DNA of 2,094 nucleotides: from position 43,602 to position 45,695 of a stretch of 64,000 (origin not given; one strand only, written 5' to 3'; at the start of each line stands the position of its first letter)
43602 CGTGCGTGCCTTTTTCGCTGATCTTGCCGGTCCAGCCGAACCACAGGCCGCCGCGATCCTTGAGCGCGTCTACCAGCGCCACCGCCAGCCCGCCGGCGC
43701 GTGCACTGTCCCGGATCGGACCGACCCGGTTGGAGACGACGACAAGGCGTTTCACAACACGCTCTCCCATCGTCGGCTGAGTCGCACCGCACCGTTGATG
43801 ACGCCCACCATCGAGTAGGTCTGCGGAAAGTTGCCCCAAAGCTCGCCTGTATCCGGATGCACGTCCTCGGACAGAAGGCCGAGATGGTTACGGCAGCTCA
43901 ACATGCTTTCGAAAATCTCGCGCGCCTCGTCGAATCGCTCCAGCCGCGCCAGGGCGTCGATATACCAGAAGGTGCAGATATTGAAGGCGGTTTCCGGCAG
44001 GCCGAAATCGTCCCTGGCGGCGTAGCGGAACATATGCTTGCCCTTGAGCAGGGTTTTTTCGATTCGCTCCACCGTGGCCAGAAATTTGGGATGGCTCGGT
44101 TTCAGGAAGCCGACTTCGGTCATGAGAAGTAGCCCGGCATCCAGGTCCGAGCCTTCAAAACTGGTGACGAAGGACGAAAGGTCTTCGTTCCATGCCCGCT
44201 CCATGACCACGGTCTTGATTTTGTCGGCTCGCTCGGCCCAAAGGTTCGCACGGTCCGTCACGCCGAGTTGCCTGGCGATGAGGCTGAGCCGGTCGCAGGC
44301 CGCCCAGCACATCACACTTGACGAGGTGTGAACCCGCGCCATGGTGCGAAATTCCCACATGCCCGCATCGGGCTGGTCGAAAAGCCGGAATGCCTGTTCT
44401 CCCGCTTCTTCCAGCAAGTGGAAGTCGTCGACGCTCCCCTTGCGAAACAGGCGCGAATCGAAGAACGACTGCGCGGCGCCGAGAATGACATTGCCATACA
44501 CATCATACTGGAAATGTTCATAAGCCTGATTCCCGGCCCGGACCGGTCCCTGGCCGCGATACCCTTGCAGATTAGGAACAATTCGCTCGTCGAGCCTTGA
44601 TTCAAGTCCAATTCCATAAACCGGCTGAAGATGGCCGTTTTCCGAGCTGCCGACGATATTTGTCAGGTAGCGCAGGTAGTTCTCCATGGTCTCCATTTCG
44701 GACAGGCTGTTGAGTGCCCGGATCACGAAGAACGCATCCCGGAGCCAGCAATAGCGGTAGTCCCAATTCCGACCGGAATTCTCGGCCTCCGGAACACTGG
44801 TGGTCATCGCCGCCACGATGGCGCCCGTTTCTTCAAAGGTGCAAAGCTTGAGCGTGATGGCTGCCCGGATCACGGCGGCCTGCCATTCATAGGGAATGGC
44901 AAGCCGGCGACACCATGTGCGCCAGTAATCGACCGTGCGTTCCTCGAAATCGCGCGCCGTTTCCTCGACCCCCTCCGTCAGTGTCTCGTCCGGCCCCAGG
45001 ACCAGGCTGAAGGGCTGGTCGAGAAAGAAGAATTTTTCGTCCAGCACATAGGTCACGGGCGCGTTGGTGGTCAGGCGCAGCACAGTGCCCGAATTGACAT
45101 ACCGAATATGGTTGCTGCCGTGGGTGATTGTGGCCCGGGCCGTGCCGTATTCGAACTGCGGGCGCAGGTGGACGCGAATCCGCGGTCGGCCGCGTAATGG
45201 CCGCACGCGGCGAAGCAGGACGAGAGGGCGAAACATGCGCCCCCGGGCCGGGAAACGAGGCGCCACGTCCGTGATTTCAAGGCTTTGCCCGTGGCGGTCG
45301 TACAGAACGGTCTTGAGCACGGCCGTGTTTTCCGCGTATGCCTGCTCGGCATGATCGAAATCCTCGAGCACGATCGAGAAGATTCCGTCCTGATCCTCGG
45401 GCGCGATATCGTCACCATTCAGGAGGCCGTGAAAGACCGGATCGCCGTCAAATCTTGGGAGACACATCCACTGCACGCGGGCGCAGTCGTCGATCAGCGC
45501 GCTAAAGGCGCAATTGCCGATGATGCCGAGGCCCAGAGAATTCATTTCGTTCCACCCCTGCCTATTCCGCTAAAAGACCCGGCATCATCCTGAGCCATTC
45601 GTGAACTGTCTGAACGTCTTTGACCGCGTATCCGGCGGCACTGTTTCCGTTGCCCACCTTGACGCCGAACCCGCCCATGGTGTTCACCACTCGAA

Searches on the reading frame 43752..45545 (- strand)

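Call 90: search_protein_families(library=pfam, proteins=[window:43752-45545:-], max_evalue=0.00001)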
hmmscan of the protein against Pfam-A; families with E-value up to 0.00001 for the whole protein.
window:43752-45545:- (597 aa): 3 families
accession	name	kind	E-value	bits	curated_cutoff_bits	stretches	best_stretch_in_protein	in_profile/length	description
PF00723.27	Glyco_hydro_15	-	7.6e-49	167.2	22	1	224-584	6-424/427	Glycosyl hydrolases family 15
PF22422.2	MGH1-like_GH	-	8.4e-09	35.9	27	1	394-466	162-232/356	Mannosylglycerate hydrolase MGH1-like glycoside hydrolase domain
PF19291.4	TREH_N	-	4.8e-07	29.7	23.1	1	8-154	20-149/211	Trehalase-like, N-terminal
